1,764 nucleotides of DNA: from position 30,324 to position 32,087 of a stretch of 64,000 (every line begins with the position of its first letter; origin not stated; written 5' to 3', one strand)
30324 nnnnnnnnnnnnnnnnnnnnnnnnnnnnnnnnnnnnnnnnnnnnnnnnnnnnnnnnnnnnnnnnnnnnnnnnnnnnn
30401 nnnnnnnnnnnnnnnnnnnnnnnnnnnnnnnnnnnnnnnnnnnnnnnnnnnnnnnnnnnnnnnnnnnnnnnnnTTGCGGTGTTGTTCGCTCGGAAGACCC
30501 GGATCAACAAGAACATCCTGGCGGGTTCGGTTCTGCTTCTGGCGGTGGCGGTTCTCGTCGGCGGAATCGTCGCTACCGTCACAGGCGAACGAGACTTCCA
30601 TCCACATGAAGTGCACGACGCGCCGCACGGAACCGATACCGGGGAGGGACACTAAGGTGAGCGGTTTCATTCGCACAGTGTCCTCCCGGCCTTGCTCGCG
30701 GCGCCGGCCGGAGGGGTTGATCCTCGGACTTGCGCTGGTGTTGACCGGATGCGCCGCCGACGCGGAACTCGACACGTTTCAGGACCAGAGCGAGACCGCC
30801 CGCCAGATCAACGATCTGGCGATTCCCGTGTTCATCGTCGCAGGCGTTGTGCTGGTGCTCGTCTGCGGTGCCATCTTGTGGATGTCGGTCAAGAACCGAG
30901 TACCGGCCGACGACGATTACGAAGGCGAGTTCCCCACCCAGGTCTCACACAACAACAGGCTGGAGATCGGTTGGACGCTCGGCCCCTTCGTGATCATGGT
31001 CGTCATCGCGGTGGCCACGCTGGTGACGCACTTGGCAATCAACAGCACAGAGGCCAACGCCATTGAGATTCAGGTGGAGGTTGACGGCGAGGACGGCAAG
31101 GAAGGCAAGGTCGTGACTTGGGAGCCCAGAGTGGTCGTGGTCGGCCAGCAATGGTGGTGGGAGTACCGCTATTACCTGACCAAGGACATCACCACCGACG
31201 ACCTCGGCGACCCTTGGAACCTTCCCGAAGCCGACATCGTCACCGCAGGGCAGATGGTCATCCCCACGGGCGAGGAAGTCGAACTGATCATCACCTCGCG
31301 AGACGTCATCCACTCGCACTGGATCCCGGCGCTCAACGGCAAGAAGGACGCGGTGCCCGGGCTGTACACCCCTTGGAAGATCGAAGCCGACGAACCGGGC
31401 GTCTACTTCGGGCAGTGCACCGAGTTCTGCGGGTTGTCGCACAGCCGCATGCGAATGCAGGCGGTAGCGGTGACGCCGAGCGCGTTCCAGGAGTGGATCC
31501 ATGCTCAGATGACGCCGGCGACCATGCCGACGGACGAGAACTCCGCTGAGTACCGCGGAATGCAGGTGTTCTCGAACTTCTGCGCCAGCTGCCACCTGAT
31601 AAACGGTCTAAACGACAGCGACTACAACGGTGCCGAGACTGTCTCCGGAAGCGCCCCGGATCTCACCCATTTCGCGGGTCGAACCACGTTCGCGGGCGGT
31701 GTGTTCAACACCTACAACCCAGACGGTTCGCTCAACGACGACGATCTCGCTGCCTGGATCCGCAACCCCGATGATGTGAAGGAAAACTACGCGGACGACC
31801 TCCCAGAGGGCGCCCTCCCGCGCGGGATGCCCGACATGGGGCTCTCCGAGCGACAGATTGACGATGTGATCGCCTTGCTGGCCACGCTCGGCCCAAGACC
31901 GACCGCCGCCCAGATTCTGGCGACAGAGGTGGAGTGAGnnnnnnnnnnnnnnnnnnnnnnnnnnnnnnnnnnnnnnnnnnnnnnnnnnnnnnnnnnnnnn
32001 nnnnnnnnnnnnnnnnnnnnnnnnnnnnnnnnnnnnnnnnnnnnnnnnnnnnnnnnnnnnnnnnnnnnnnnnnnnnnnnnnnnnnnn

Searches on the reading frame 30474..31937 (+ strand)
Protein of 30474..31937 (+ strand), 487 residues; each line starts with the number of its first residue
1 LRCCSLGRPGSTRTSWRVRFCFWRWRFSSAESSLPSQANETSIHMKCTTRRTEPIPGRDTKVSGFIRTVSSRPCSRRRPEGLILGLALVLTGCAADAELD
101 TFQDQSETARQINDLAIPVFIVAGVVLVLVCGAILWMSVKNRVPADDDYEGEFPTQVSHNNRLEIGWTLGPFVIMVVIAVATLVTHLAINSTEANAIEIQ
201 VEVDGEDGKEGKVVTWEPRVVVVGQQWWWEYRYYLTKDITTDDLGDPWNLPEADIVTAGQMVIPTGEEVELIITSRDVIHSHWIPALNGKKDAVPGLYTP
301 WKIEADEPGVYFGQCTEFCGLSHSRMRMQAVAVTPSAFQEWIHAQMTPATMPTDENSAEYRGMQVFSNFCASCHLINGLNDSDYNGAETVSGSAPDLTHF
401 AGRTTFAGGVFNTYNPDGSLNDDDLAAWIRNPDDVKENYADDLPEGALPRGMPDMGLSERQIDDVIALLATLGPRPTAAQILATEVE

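Call 8: search_protein_families(library=pfam, proteins=[window:30474-31937:+])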
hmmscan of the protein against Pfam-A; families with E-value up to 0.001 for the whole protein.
window:30474-31937:+ (487 aa): 3 families
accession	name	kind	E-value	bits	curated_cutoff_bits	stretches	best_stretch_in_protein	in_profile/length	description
PF00116.26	COX2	-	5.6e-24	84.8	22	1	221-328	4-115/120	Cytochrome C oxidase subunit II, periplasmic domain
PF02790.20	COX2_TM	-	1.2e-06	29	22.8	1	102-182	8-85/88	Cytochrome C oxidase subunit II, transmembrane domain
PF00034.26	Cytochrom_C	-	5.2e-06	28.1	21.3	1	361-472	3-89/90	Cytochrome c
